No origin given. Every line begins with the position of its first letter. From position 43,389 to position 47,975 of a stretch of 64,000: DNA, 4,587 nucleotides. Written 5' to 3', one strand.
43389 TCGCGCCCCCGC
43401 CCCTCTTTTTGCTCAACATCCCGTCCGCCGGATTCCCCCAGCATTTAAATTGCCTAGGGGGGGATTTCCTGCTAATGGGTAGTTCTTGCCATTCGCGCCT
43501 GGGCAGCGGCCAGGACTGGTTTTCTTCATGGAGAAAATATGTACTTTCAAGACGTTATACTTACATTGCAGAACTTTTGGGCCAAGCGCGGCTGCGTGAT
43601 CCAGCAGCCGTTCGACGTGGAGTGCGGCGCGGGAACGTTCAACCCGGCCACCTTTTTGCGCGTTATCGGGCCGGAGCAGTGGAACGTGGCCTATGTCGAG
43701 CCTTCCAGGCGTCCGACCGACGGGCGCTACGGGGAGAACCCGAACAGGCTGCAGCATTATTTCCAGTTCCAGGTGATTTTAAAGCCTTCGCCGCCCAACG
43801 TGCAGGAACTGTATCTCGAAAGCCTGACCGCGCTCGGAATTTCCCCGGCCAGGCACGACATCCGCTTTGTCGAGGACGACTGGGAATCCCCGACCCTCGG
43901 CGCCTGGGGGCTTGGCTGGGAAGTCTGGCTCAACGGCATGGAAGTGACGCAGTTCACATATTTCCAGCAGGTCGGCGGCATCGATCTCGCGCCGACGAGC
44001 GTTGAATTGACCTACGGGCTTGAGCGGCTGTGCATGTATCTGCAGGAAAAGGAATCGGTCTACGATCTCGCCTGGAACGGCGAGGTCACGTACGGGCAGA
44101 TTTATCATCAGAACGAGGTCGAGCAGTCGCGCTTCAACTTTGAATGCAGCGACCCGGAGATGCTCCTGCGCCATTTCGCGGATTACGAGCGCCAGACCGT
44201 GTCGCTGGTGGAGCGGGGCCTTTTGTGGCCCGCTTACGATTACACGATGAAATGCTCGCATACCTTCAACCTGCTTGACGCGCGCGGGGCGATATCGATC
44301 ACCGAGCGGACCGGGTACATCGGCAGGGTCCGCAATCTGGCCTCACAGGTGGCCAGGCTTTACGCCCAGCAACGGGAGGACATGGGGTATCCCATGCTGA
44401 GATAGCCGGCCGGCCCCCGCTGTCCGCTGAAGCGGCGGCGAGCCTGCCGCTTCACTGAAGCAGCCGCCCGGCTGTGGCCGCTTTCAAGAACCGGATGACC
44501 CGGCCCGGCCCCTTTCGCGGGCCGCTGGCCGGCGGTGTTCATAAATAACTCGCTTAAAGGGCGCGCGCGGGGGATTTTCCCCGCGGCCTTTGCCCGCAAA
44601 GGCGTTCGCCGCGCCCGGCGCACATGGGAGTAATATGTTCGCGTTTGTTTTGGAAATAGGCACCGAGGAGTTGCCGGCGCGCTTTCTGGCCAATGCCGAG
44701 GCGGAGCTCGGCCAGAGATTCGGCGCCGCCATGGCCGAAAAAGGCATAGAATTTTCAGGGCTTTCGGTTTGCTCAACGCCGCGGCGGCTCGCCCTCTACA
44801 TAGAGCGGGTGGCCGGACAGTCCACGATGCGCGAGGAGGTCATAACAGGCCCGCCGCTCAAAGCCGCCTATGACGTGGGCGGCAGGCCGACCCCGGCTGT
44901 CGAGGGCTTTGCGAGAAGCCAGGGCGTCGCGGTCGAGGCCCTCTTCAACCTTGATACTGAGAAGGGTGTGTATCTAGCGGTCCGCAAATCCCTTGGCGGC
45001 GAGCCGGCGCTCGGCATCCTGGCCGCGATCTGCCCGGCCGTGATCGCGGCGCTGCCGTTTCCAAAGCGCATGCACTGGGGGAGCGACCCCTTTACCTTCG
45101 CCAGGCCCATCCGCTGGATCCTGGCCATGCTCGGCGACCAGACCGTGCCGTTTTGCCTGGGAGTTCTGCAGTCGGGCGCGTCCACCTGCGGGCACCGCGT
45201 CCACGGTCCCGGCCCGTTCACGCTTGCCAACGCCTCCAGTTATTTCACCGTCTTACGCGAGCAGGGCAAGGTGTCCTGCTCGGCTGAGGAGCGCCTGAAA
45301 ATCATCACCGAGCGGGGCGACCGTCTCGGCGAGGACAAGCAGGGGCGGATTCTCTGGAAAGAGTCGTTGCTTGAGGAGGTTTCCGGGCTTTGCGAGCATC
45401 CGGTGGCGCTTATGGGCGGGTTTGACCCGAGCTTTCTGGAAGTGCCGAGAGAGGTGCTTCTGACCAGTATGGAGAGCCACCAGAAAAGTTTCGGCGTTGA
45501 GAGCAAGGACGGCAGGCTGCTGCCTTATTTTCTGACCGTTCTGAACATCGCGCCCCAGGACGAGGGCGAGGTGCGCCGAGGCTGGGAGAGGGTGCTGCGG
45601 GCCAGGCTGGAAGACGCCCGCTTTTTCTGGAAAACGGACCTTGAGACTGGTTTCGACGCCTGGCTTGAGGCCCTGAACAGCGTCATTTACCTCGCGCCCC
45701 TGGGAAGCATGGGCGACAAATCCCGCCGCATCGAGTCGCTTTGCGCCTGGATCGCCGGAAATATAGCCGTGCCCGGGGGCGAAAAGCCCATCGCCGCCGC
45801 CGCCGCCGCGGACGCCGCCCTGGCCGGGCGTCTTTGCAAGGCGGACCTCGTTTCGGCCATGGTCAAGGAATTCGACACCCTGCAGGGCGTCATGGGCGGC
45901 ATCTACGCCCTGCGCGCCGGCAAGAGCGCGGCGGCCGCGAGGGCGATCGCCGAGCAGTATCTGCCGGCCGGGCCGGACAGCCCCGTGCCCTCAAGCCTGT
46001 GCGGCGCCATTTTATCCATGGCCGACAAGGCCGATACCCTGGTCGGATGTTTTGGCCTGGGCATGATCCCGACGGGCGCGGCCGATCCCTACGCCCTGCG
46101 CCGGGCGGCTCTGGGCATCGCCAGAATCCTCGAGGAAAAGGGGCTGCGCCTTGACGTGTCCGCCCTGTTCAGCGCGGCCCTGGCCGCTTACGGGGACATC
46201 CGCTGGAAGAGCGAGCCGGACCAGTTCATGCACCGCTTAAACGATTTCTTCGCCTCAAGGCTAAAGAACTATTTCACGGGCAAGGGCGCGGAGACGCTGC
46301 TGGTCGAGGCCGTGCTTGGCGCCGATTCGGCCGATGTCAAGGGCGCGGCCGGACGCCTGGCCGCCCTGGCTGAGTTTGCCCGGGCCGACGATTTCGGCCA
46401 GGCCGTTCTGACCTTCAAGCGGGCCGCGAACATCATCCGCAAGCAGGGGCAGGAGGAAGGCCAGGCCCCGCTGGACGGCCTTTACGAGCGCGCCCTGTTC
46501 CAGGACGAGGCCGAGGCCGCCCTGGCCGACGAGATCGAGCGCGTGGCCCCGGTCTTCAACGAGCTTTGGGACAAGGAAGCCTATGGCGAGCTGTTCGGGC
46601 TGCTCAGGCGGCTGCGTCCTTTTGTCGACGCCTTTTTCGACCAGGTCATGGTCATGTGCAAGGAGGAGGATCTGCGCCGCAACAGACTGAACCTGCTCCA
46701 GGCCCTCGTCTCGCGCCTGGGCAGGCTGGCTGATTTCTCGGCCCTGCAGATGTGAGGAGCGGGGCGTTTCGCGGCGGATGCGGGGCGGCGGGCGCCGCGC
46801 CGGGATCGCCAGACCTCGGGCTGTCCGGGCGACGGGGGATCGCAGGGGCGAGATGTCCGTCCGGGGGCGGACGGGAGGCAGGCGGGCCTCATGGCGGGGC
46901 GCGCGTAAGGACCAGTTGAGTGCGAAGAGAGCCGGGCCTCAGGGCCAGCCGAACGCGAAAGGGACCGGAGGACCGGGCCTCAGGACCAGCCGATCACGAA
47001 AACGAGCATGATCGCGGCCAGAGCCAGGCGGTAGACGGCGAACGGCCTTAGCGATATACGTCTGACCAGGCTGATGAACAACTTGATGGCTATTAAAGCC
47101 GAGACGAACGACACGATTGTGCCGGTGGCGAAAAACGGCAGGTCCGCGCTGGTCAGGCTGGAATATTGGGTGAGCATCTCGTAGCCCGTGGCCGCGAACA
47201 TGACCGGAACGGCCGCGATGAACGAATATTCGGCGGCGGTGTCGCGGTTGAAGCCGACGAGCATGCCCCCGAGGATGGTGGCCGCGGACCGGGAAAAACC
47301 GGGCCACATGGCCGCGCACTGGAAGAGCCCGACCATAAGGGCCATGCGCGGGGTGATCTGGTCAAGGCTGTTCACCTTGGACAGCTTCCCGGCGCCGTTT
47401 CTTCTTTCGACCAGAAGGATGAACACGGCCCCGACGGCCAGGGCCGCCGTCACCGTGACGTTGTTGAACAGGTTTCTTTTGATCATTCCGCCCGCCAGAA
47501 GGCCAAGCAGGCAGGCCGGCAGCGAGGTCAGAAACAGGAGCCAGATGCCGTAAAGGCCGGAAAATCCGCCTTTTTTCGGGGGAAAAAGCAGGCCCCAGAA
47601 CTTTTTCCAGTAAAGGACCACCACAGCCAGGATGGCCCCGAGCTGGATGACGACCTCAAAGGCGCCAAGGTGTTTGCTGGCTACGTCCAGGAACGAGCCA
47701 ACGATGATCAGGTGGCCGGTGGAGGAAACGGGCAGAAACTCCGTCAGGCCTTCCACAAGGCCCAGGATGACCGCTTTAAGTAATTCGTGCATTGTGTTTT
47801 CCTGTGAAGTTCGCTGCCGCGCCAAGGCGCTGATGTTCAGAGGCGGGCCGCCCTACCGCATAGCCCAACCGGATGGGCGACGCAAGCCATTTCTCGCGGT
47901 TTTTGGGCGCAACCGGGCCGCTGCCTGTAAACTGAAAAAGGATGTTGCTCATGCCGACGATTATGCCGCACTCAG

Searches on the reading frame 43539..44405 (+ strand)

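Call 3: search_protein_families(library=pfam, proteins=[window:43539-44405:+])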
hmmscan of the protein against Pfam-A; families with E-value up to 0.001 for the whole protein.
window:43539-44405:+ (288 aa): 1 family
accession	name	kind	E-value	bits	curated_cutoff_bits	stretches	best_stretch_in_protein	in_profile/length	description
PF02091.20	tRNA-synt_2e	-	4.3e-150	499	27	1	3-280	1-278/278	Glycyl-tRNA synthetase alpha subunit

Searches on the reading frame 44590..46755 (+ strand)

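Call 3: search_protein_families(library=pfam, proteins=[window:44590-46755:+])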
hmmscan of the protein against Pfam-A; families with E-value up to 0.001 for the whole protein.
window:44590-46755:+ (721 aa): 2 families
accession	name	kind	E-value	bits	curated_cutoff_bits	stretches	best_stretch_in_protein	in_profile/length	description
PF02092.22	tRNA_synt_2f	-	2.4e-187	624.5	29.2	1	19-576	1-535/536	Glycyl-tRNA synthetase beta subunit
PF05746.21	DALR_1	-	3.5e-09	37.2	22.3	1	608-706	4-98/117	DALR anticodon binding domain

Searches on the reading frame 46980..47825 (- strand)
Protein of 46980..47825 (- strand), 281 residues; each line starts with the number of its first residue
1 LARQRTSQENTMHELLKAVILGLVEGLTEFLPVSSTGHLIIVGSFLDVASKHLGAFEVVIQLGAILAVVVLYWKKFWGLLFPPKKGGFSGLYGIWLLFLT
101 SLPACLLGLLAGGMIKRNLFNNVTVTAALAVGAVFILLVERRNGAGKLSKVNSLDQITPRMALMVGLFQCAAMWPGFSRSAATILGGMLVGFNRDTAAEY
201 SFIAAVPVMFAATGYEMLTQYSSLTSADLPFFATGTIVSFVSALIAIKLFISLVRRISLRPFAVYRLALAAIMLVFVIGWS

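Call 79: search_protein_families(library=pfam, proteins=[window:46980-47825:-], max_evalue=0.0001)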
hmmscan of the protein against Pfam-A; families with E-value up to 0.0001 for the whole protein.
window:46980-47825:- (281 aa): 1 family
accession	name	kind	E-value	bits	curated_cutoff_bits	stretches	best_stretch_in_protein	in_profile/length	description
PF02673.24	BacA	-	9.8e-76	255.3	33.4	1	18-271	1-256/257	Bacitracin resistance protein BacA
